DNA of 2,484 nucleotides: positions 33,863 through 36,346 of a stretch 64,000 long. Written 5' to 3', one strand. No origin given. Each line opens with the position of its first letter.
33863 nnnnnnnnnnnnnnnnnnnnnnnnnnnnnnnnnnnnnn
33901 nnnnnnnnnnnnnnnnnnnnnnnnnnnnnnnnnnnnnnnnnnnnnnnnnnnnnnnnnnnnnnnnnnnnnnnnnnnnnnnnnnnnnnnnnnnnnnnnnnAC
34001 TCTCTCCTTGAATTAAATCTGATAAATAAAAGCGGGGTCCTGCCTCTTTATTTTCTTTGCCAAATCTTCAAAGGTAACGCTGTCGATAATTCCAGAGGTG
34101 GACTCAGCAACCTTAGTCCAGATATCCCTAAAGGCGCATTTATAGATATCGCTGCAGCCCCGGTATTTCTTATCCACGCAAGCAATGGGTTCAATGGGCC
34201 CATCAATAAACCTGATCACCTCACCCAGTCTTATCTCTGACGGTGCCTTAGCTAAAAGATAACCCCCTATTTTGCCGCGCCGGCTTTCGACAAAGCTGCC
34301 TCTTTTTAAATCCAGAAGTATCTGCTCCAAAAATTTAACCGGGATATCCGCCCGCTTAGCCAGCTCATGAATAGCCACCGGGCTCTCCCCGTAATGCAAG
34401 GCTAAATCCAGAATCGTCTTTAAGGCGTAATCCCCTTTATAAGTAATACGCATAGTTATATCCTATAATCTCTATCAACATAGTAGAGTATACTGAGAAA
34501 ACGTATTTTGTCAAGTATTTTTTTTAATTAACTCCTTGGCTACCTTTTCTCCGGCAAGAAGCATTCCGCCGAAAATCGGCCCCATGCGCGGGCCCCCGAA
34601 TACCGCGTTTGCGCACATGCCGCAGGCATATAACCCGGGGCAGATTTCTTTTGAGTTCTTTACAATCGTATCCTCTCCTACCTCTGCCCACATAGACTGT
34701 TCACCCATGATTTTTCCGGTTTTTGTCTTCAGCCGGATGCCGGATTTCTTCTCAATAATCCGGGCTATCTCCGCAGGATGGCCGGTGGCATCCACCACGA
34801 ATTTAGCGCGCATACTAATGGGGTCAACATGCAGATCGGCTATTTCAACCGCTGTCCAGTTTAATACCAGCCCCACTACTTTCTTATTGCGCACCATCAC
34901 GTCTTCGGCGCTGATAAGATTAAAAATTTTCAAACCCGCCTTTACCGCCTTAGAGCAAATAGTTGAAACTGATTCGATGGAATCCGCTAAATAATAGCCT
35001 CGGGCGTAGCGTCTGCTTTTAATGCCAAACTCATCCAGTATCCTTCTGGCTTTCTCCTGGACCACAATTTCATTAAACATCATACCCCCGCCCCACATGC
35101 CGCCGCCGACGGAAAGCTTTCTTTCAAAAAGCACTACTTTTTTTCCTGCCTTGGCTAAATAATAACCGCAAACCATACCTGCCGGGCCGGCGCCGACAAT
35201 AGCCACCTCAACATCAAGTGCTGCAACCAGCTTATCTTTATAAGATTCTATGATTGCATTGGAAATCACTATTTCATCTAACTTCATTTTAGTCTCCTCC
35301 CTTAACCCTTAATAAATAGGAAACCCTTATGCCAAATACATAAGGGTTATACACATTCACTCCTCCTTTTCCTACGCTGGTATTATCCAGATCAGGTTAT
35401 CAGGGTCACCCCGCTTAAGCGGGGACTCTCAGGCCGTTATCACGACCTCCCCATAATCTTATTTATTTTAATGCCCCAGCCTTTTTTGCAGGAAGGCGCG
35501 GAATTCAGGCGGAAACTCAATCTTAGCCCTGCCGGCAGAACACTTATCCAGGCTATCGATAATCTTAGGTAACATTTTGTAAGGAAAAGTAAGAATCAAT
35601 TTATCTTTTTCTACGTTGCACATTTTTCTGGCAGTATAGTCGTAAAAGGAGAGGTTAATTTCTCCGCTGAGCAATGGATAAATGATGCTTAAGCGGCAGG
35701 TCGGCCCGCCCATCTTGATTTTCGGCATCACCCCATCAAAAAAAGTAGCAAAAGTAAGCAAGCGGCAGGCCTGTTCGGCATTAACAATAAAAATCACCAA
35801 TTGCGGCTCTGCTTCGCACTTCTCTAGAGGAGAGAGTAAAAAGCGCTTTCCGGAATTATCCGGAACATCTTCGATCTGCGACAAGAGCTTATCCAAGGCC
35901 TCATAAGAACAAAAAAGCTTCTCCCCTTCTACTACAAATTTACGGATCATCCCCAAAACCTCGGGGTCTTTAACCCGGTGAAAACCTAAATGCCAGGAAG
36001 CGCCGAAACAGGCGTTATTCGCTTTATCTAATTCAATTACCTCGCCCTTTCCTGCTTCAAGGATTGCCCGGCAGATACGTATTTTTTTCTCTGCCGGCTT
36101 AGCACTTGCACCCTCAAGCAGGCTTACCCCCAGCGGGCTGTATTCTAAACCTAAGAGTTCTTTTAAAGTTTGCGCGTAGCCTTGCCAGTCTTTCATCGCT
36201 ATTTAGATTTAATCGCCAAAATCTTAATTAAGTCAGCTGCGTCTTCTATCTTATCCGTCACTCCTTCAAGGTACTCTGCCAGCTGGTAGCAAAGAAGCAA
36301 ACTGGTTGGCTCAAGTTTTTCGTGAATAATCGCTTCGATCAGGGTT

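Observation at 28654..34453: Sulfur-assimilation / Fe-S locus combining COG1900 plus NIL-ferredoxin homocysteine synthesis with Nfu, a LarE-like PP-loop enzyme, NifS, NifU, CysK and an Rrf2 regulator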

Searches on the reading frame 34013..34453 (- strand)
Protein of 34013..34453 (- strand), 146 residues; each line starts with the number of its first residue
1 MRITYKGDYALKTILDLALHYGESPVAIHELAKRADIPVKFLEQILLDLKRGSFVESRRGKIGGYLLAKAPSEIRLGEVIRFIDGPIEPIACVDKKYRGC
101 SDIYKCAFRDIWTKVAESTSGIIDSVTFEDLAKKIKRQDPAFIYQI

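Call 3: search_protein_families(library=pfam, proteins=[window:34013-34453:-])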
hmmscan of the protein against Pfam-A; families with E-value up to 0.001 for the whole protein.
window:34013-34453:- (146 aa): 1 family
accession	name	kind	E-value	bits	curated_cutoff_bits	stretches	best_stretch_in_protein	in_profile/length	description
PF02082.26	Rrf2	-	1.6e-35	122.6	30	1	4-133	2-131/132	Iron-dependent Transcriptional regulator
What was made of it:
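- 34013..34453 (-): Rrf2-family regulator with three Cys (C92, C100, C106) in the region where IscR and NsrR bind their cluster. PF02082, 122.6 bits (call 3).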

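Call 4: search_protein_families(library=ncbifam, proteins=[window:34013-34453:-])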
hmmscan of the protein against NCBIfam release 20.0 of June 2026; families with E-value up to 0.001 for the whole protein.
window:34013-34453:- (146 aa): 7 families
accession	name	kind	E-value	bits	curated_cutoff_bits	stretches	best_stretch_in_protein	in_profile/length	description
TIGR00738.1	rrf2_super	superfamily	9.1e-34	116.2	73.3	1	1-133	1-132/132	Rrf2 family transcriptional regulator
NF047409.1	Cys_reg_CymR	equivalog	2.3e-28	99.1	195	1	1-144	1-137/139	cysteine metabolism transcriptional regulator CymR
TIGR02010.1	IscR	equivalog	1.7e-27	95.9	207.55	1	1-134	1-132/135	Fe-S cluster assembly transcriptional regulator IscR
NF008110.0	PRK10857.1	equivalog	3.5e-24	85.4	275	1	1-133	1-131/164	Fe-S cluster assembly transcriptional regulator IscR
TIGR02944.1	suf_reg_Xantho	equivalog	6.9e-17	62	110.65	1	2-130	3-129/130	SUF system Fe-S cluster assembly regulator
NF008886.0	PRK11920.1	equivalog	4.8e-13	49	193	1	1-134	1-133/153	iron-responsive transcriptional regulator RirA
NF008240.0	PRK11014.1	equivalog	1.8e-11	44.2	182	1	1-134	1-130/141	nitric oxide-sensing transcriptional repressor NsrR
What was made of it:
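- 34013..34453 (-): The IscR equivalog scores 95.9 (cutoff 207.55) and CymR 99.1 (cutoff 195), both below threshold (call 4).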

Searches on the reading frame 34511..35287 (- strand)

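Call 3: search_protein_families(library=pfam, proteins=[window:34511-35287:-])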
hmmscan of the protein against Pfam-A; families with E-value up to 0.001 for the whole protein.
window:34511-35287:- (258 aa): 10 families
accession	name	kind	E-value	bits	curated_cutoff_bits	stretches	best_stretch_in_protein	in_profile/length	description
PF01946.23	Thi4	-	5.1e-81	271.8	26.2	1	9-239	1-235/235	Thi4 family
PF12831.13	FAD_oxidored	-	1.1e-10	41.8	27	1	27-170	1-146/416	FAD dependent oxidoreductase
PF00890.30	FAD_binding_2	-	1.2e-09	38.3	20.4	1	28-68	2-43/414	FAD binding domain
PF13450.12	NAD_binding_8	-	3.1e-09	37.4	21.9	1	30-62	1-33/68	NAD(P)-binding Rossmann-like domain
PF07992.20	Pyr_redox_2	-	9.8e-09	35.5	26.1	1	27-174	2-113/291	Pyridine nucleotide-disulphide oxidoreductase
PF01266.30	DAO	-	2.6e-07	30.9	27.9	1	28-65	2-40/353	FAD dependent oxidoreductase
PF01494.25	FAD_binding_3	-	1.3e-06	28.3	22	1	25-57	1-33/349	FAD binding domain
PF03486.20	HI0933_like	-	1.1e-05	25.5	50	1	27-64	2-39/244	HI0933-like protein Rossmann domain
PF00070.33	Pyr_redox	-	0.00039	21.3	22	0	28-57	2-31/82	Pyridine nucleotide-disulphide oxidoreductase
PF01134.28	GIDA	-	0.00095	18.8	22.1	0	28-59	2-33/391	Glucose inhibited division protein A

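Call 4: search_protein_families(library=ncbifam, proteins=[window:34511-35287:-])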
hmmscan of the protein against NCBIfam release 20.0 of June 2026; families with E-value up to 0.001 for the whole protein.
window:34511-35287:- (258 aa): 65 families (the best 25 are shown)
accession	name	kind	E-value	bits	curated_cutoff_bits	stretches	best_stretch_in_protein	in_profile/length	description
TIGR00292.1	TIGR00292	equivalog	2.8e-95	318.4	148.3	1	5-256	1-252/254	sulfide-dependent adenosine diphosphate thiazole synthase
TIGR01318.1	gltD_gamma_fam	subfamily_domain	1.4e-09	37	482.95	1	12-91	126-208/467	glutamate synthase, small subunit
NF009410.0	PRK12771.1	subfamily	8.9e-09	34.5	516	1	27-67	140-180/566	NAD(P)-binding protein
TIGR02032.1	GG-red-SF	subfamily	2.7e-08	33.9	158.8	1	28-179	3-156/297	geranylgeranyl reductase family protein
NF041080.1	DGGGPL_reductase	equivalog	4.2e-08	32.5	580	0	97-178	89-163/447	digeranylgeranylglycerophospholipid reductase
NF004789.0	PRK06134.1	subfamily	1.1e-07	30.8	747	1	23-71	10-59/581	FAD-dependent oxidoreductase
TIGR03315.1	Se_ygfK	equivalog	1.3e-07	29.4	835.3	1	25-62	537-574/1012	putative selenate reductase subunit YgfK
NF009472.0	PRK12834.1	equivalog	3.5e-07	29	476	1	25-75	4-58/550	FAD-binding dehydrogenase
NF009408.0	PRK12769.1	equivalog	3.6e-07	28.7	1003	1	21-90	323-393/659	formate-dependent uric acid utilization protein AegA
NF005560.0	PRK07233.1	equivalog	3.7e-07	29.3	252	1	27-62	2-37/435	hypothetical protein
NF010590.0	PRK13984.1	equivalog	4.7e-07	28.3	946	1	19-67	282-330/611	putative oxidoreductase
NF009454.0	PRK12814.1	equivalog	5.7e-07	28.3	916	1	26-66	194-234/657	putative NADPH-dependent glutamate synthase small subunit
NF049967.1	QhpG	equivalog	6e-07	28.7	240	1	28-179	1-147/423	flavin-dependent monooxygenase QhpG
TIGR01317.1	GOGAT_sm_gam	subfamily_domain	7.6e-07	28.3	447.7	1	27-65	145-183/485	glutamate synthase small subunit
NF005545.0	PRK07208.1-1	equivalog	8.1e-07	27.8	451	1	24-63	6-45/504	hypothetical protein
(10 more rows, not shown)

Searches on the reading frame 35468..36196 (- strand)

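Call 3: search_protein_families(library=pfam, proteins=[window:35468-36196:-])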
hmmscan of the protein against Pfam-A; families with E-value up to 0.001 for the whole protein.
window:35468-36196:- (242 aa): 1 family
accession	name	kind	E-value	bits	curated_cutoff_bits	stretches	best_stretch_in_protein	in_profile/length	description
PF02596.20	DUF169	-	4.5e-40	138.2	27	1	11-214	2-208/209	Uncharacterised ArCR, COG2043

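Call 4: search_protein_families(library=ncbifam, proteins=[window:35468-36196:-])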
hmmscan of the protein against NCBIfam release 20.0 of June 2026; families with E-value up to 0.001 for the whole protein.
window:35468-36196:- (242 aa): 0 families
